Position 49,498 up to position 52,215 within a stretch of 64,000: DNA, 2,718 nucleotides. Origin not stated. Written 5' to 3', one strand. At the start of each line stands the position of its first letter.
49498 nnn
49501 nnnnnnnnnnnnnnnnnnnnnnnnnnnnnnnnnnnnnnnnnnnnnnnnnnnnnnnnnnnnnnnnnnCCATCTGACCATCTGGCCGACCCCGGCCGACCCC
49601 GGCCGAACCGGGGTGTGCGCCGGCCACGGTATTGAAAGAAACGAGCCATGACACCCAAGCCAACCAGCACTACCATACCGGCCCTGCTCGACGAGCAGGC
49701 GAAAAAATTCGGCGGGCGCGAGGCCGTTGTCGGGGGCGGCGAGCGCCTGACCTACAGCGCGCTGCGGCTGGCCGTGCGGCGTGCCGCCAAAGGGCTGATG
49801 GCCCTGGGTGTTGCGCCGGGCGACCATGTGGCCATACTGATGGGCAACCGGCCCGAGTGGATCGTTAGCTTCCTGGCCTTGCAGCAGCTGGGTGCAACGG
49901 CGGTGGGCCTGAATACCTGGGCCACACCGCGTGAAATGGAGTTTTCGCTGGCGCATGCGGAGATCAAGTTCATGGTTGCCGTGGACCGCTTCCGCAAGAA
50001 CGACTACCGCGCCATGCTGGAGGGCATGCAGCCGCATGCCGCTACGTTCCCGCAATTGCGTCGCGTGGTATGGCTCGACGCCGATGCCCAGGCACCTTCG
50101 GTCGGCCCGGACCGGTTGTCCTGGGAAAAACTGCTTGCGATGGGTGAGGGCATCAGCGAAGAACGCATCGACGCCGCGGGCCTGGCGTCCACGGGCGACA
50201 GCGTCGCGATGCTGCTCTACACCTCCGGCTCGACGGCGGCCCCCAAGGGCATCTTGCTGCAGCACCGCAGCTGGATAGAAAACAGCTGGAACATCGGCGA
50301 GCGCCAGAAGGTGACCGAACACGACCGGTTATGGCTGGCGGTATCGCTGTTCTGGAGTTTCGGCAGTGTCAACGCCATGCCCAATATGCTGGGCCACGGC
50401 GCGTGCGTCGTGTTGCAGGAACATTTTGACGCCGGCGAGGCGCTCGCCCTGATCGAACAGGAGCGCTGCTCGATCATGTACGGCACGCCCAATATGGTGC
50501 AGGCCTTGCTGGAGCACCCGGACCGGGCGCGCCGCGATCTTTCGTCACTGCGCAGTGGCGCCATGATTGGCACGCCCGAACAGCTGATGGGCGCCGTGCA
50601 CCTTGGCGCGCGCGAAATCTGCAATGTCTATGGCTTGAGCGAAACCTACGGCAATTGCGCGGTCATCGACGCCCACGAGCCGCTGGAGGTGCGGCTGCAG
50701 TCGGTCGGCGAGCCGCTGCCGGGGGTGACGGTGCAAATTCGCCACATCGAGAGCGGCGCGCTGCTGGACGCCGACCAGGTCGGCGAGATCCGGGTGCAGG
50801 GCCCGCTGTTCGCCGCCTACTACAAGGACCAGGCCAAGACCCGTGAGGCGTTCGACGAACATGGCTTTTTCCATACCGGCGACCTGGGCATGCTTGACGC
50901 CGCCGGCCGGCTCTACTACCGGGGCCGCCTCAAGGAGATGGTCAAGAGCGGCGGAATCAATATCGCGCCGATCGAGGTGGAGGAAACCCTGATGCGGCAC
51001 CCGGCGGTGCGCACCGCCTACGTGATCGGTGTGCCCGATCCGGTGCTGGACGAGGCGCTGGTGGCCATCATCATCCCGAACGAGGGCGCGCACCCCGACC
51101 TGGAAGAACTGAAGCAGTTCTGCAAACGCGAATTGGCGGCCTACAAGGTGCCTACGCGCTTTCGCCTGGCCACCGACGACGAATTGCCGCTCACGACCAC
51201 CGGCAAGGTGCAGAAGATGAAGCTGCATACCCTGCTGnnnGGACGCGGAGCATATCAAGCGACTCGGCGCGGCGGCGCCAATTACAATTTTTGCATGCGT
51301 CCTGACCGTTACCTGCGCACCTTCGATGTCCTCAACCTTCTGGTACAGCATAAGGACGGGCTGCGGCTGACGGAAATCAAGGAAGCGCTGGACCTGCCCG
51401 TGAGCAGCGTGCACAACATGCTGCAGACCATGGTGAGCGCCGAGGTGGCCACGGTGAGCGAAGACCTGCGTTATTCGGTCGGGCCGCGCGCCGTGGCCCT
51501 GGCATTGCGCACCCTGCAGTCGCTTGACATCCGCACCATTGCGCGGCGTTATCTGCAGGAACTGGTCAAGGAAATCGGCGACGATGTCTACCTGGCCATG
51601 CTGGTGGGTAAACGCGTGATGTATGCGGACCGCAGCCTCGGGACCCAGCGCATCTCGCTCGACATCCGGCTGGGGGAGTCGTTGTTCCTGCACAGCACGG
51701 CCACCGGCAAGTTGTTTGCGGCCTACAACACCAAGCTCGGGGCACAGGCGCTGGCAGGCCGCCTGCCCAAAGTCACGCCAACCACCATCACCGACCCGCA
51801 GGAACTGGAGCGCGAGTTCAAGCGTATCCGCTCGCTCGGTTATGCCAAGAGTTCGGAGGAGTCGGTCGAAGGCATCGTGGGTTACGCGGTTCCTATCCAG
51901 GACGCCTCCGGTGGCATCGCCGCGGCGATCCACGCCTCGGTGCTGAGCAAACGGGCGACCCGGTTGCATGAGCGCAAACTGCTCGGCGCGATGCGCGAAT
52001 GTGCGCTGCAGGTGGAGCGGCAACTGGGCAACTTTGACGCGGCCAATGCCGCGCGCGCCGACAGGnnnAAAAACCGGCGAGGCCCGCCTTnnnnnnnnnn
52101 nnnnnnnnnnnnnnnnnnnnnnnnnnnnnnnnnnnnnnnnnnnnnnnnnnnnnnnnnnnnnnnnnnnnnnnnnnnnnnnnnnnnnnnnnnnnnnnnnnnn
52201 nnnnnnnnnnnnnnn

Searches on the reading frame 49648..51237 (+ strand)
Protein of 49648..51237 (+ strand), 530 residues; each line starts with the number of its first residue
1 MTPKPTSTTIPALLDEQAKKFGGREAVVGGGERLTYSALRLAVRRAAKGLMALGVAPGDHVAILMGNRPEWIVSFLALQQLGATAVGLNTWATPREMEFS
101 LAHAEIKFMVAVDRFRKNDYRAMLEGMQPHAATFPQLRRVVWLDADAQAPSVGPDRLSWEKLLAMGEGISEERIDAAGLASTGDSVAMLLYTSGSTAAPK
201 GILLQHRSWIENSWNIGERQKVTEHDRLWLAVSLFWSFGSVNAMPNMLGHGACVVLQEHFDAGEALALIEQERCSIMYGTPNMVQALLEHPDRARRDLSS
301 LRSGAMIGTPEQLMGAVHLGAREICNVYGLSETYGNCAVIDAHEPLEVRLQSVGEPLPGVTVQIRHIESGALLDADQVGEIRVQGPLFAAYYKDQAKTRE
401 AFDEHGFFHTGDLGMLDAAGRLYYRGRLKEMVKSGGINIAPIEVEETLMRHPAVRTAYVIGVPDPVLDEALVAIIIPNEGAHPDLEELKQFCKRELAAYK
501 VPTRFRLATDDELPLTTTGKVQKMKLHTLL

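Call 33: find_encoding_contigs(protein=window:49648-51237:+, flank=10000, max_places=1)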
Protein window:49648-51237:+ (530 aa): no gene with exactly this product is on record in the collection.
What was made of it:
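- Tried and rejected: The look-up of the AMP-ligase protein (49648-51237) in the contig index found nothing (call 33).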

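Call 34: search_protein_families(library=pfam, proteins=[window:49648-51237:+], max_evalue=0.00001)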
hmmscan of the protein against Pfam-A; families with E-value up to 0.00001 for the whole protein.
window:49648-51237:+ (530 aa): 2 families
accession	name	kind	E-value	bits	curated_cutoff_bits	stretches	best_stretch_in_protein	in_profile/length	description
PF00501.34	AMP-binding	-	5.3e-75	253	29.9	1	14-391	1-382/384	AMP-binding enzyme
PF13193.12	AMP-binding_C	-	3.2e-19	70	24.5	1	443-520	1-76/76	AMP-binding enzyme C-terminal domain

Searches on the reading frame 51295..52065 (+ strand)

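Call 34: search_protein_families(library=pfam, proteins=[window:51295-52065:+], max_evalue=0.00001)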
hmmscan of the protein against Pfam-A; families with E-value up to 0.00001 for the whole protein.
window:51295-52065:+ (257 aa): 2 families
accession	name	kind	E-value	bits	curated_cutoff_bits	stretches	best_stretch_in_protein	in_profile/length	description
PF01614.24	IclR_C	-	1.1e-36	126.5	24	1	73-241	3-173/174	Bacterial transcriptional regulator IclR C-terminal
PF09339.16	HTH_IclR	-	3.1e-11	43.3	22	1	8-48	4-44/52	IclR helix-turn-helix domain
